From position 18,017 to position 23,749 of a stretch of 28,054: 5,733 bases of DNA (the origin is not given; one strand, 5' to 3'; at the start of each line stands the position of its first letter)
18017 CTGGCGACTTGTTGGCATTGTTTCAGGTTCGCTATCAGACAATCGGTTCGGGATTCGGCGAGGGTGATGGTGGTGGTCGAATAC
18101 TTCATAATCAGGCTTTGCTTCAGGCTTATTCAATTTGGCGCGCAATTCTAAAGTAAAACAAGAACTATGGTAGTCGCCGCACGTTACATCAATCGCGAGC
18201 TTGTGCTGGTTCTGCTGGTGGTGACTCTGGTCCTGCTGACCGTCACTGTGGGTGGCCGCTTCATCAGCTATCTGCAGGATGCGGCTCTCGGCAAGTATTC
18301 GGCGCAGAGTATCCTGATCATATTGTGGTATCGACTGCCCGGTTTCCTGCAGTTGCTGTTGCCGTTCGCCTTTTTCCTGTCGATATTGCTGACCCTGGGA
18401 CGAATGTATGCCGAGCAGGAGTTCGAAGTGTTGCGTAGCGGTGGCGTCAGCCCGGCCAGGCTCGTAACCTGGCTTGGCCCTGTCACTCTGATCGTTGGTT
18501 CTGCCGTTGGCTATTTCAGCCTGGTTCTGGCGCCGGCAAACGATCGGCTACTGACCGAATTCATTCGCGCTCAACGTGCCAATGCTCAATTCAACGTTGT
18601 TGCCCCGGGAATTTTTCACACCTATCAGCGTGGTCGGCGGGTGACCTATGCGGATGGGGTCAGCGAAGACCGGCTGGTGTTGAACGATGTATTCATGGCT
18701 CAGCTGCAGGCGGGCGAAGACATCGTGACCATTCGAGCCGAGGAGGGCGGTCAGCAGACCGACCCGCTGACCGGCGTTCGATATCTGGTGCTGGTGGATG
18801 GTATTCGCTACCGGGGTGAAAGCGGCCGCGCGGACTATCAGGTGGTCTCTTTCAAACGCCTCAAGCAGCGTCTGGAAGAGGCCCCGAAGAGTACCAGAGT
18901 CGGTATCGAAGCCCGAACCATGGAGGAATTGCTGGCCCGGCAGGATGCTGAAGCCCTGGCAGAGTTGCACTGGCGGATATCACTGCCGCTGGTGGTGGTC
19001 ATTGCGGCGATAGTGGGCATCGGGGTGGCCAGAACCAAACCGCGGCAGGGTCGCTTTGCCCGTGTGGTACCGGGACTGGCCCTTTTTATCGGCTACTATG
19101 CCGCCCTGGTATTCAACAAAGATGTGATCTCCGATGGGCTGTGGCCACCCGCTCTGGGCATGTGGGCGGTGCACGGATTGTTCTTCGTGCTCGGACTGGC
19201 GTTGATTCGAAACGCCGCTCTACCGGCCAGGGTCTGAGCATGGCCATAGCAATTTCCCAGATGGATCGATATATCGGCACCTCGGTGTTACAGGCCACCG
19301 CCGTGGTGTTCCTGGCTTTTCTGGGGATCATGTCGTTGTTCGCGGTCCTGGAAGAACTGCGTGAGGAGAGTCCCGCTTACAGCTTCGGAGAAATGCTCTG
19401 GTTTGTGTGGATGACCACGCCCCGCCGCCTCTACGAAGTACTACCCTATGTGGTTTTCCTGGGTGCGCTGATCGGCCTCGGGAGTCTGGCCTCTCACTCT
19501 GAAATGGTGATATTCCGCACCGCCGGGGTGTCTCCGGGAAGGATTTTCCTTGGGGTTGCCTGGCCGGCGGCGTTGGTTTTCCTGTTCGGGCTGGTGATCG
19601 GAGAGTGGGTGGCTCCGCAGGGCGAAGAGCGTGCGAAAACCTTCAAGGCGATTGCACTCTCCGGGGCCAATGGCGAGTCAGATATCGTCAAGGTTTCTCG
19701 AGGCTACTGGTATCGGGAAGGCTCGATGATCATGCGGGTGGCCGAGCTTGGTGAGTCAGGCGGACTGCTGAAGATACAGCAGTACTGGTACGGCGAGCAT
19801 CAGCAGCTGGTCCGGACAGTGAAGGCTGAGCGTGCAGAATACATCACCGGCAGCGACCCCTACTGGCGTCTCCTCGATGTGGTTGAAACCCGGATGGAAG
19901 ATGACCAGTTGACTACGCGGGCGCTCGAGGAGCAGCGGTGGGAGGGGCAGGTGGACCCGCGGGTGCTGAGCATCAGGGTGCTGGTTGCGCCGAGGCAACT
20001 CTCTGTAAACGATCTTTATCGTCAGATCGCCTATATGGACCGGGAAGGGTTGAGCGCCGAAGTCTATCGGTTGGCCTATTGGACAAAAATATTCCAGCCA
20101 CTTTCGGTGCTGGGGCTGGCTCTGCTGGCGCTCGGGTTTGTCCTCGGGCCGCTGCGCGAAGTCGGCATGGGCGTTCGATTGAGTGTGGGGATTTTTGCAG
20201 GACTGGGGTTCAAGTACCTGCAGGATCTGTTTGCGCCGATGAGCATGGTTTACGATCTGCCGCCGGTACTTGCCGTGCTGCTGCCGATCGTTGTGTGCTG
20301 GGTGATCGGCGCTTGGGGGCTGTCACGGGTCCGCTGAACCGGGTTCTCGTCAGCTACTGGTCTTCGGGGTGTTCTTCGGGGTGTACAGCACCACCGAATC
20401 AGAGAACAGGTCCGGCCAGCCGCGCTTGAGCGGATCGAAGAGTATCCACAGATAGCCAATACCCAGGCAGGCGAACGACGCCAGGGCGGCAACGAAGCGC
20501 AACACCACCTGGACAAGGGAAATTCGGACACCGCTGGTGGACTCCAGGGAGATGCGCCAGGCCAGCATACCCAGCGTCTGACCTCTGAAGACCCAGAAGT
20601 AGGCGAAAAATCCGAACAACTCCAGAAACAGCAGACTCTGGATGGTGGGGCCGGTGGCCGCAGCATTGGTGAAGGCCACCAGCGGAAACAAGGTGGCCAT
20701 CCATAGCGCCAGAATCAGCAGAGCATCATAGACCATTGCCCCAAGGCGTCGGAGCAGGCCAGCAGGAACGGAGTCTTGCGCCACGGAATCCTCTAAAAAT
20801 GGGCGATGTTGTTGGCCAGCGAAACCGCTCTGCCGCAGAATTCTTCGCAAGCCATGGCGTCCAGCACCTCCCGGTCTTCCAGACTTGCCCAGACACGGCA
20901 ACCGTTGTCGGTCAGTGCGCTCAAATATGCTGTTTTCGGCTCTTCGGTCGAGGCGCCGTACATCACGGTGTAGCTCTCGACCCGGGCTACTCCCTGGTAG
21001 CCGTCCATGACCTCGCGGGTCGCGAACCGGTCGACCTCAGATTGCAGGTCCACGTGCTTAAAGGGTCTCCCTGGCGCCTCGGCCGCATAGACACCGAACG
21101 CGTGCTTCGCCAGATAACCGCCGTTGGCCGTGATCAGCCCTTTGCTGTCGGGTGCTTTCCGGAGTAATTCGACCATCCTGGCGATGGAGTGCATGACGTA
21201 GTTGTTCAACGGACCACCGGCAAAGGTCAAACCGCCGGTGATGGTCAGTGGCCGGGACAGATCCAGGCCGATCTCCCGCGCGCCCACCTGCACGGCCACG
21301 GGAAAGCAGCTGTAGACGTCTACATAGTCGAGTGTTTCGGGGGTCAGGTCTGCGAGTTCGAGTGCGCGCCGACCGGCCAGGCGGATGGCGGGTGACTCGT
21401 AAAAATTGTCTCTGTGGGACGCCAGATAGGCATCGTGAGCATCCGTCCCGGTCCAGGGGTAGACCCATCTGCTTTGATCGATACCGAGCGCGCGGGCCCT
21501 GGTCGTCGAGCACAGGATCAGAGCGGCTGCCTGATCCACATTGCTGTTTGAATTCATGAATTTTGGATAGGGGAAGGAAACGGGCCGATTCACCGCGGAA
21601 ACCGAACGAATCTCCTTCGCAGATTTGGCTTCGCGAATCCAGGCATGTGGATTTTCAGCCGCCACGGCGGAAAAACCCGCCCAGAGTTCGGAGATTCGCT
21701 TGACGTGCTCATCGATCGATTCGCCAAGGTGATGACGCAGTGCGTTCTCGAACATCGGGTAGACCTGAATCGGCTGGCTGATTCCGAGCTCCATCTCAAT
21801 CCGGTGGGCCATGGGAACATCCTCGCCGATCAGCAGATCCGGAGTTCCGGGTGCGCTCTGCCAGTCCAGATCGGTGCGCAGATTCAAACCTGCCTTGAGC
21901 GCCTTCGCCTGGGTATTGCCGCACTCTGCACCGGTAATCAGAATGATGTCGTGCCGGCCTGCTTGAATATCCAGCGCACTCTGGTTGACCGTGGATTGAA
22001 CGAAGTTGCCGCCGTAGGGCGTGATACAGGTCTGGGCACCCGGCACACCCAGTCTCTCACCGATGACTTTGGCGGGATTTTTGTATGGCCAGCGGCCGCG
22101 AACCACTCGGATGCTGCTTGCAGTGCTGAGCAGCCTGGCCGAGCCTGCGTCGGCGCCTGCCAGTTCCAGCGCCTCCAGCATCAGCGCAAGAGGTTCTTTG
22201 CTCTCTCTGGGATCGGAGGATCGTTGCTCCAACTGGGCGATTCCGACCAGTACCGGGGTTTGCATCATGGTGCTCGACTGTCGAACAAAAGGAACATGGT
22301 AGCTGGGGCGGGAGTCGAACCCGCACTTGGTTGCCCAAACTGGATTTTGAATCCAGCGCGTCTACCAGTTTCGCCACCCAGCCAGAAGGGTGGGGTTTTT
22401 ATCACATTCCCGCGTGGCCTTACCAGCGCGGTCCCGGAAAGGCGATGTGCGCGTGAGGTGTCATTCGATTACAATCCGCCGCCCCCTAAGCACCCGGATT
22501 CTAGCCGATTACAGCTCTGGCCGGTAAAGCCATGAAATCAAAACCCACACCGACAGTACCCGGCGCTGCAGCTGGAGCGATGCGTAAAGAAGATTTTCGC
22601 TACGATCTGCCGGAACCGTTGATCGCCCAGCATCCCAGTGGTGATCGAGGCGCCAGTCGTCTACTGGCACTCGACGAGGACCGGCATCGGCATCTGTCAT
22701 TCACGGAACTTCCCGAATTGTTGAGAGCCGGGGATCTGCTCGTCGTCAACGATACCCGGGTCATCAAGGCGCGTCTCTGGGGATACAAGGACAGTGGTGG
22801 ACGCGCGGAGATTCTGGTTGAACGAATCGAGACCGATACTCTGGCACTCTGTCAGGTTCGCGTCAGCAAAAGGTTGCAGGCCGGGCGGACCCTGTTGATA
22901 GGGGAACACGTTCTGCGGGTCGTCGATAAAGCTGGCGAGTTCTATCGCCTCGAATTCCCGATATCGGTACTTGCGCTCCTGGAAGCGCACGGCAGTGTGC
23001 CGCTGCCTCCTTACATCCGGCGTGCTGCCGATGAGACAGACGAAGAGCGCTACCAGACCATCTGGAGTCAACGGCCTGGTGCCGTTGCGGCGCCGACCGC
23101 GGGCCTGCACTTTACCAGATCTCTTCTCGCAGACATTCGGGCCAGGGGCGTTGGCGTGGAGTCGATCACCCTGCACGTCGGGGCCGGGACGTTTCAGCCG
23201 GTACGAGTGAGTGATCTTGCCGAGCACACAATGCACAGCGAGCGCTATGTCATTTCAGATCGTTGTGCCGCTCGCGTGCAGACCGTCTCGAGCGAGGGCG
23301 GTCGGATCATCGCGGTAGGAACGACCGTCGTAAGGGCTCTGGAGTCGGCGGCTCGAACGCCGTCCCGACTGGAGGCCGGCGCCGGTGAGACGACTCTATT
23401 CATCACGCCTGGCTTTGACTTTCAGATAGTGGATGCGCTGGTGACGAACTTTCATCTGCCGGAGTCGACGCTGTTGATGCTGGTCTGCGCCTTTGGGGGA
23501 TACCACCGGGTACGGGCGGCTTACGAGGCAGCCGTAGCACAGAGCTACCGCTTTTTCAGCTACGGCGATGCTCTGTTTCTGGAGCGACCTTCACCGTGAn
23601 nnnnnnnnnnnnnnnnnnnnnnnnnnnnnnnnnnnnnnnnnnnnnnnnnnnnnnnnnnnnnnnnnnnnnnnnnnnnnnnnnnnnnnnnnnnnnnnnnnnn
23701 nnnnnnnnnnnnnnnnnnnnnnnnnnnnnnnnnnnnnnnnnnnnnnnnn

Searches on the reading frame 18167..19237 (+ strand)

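Call 56: search_protein_families(library=pfam, proteins=[window:18167-19237:+], max_evalue=0.0001)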
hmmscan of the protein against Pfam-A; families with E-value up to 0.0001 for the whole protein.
window:18167-19237:+ (356 aa): 1 family
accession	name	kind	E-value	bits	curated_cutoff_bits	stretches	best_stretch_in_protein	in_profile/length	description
PF03739.19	LptF_LptG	-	5.6e-68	230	27.9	1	6-348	1-352/353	Lipopolysaccharide export system permease LptF/LptG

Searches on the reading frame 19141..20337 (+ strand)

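Call 56: search_protein_families(library=pfam, proteins=[window:19141-20337:+], max_evalue=0.0001)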
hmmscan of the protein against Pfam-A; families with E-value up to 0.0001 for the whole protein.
window:19141-20337:+ (398 aa): 1 family
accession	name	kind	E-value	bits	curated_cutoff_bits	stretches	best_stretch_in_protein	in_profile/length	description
PF03739.19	LptF_LptG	-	3.4e-66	224.1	27.9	1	43-396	1-353/353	Lipopolysaccharide export system permease LptF/LptG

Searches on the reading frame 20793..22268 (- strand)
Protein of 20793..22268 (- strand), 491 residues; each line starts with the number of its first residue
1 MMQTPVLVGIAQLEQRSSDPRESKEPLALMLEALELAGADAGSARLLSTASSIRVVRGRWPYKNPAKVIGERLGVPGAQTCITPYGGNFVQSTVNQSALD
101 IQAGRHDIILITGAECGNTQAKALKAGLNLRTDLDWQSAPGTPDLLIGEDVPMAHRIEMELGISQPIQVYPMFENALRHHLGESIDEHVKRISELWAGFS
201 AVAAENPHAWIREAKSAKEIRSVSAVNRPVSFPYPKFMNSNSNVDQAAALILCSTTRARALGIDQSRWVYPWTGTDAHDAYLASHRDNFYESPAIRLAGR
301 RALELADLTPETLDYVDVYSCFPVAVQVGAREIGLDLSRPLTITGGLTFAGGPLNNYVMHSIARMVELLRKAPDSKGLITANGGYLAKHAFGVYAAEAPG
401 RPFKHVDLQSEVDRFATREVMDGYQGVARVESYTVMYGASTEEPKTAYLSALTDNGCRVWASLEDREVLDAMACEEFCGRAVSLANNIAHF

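Call 56: search_protein_families(library=pfam, proteins=[window:20793-22268:-], max_evalue=0.0001)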
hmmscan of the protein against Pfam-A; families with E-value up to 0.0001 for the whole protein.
window:20793-22268:- (491 aa): 2 families
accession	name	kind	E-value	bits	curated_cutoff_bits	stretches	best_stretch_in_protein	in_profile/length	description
PF18313.7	TLP1_add_C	-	4.2e-10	39.9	26.1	1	407-484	1-78/83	Thiolase-like protein type 1 additional C-terminal domain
PF22691.2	Thiolase_C_1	-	6.5e-05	23.1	28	0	277-335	3-60/144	Thiolase C-terminal domain-like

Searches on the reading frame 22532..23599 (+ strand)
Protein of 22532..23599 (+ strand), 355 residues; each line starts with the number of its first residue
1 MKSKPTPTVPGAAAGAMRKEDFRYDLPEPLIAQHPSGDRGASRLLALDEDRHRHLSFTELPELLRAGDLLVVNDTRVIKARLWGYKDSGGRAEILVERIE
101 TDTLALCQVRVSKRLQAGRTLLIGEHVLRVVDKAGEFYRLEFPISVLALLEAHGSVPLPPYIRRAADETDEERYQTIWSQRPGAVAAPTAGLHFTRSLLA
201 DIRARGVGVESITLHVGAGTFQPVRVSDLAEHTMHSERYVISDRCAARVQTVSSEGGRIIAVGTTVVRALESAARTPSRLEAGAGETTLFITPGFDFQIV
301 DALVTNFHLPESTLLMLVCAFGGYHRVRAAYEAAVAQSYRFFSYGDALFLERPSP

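Call 56: search_protein_families(library=pfam, proteins=[window:22532-23599:+], max_evalue=0.0001)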
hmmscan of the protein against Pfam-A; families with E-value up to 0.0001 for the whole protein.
window:22532-23599:+ (355 aa): 1 family
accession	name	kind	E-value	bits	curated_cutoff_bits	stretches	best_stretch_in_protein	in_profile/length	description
PF02547.20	Queuosine_synth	-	2.9e-123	411.6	25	1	20-350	2-322/322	Queuosine biosynthesis protein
